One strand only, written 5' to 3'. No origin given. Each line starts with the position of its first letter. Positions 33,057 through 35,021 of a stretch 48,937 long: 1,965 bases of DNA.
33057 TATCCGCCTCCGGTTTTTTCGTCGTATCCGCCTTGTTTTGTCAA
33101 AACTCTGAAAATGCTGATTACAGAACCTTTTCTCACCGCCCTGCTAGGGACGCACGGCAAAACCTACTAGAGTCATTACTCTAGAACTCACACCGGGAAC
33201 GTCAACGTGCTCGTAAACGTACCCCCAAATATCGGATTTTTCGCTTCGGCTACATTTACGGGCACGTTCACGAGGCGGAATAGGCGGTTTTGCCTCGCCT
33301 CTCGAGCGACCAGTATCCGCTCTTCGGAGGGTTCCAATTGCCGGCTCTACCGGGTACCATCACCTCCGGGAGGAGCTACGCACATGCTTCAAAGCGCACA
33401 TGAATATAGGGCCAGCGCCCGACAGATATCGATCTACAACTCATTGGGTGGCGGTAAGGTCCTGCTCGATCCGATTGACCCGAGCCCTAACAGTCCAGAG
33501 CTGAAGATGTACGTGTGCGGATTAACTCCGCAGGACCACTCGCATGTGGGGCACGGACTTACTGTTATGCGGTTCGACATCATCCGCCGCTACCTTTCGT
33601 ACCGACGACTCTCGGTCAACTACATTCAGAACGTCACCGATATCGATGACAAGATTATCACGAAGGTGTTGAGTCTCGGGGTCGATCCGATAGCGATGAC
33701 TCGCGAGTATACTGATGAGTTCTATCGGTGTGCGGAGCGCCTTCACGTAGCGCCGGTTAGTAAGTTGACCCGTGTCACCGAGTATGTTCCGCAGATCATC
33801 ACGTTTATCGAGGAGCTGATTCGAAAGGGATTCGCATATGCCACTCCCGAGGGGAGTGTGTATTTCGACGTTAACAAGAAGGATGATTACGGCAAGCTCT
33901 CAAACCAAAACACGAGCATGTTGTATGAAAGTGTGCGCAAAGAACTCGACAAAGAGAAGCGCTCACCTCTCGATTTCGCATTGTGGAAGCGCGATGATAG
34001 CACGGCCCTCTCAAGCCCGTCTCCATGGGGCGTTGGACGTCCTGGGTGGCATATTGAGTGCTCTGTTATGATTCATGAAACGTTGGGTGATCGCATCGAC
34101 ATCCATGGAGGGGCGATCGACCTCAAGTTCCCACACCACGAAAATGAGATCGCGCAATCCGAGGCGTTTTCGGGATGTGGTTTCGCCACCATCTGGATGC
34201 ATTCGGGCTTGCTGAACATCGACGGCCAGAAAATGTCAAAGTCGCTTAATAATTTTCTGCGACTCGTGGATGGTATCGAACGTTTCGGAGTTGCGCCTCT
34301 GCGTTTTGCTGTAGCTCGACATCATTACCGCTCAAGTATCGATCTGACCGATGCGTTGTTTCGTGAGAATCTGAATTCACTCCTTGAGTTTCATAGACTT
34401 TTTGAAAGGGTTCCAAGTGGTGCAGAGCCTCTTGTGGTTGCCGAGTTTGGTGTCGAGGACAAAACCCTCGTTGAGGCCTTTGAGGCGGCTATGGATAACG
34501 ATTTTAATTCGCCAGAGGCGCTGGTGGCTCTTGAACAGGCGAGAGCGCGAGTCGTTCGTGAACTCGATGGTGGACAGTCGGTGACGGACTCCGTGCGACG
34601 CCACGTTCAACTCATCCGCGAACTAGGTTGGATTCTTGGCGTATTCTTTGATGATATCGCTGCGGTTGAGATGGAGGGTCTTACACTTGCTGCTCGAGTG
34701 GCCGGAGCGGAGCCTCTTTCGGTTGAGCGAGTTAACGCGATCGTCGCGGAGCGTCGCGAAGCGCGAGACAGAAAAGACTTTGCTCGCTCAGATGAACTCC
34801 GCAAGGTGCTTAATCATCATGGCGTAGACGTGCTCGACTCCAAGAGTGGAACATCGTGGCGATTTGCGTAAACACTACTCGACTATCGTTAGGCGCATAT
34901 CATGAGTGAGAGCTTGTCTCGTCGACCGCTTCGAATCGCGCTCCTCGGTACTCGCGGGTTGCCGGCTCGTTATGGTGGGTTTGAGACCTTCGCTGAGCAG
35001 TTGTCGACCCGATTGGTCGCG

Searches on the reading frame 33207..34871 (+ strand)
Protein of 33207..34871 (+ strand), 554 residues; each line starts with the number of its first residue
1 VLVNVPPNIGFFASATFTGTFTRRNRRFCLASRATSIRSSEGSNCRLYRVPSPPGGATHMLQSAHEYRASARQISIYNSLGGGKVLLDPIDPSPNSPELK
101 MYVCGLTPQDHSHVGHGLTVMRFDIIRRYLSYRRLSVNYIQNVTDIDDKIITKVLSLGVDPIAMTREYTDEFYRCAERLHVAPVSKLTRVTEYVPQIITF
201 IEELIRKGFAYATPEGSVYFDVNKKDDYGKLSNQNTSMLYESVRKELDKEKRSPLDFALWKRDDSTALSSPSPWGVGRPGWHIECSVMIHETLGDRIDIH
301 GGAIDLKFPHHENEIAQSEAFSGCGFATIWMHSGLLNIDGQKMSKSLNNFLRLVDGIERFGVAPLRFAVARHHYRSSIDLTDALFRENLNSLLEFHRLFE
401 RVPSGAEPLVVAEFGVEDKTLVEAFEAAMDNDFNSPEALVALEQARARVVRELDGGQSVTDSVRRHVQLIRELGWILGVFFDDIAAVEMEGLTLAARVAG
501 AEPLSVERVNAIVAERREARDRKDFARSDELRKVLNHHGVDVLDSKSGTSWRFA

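Call 14: search_protein_families(library=pfam, proteins=[window:33207-34871:+])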
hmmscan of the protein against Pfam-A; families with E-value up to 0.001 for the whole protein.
window:33207-34871:+ (554 aa): 5 families
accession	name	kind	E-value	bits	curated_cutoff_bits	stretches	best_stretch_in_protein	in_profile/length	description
PF01406.26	tRNA-synt_1e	-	9.1e-106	354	27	1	98-386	9-297/301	tRNA synthetases class I (C) catalytic domain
PF23493.1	CysS_C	-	1.8e-08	34.8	23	1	507-552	6-51/51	Cysteinyl-tRNA ligase anticodon binding domain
PF09334.17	tRNA-synt_1g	-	6.6e-08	32.2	20.1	0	331-391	316-377/391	tRNA synthetases class I (M)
PF09190.17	DALR_2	-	1.8e-07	32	22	1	424-480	1-56/57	DALR domain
PF00133.28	tRNA-synt_1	-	3.6e-05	23.2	22.7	1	325-378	358-411/414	tRNA synthetases class I (I, L, M and V)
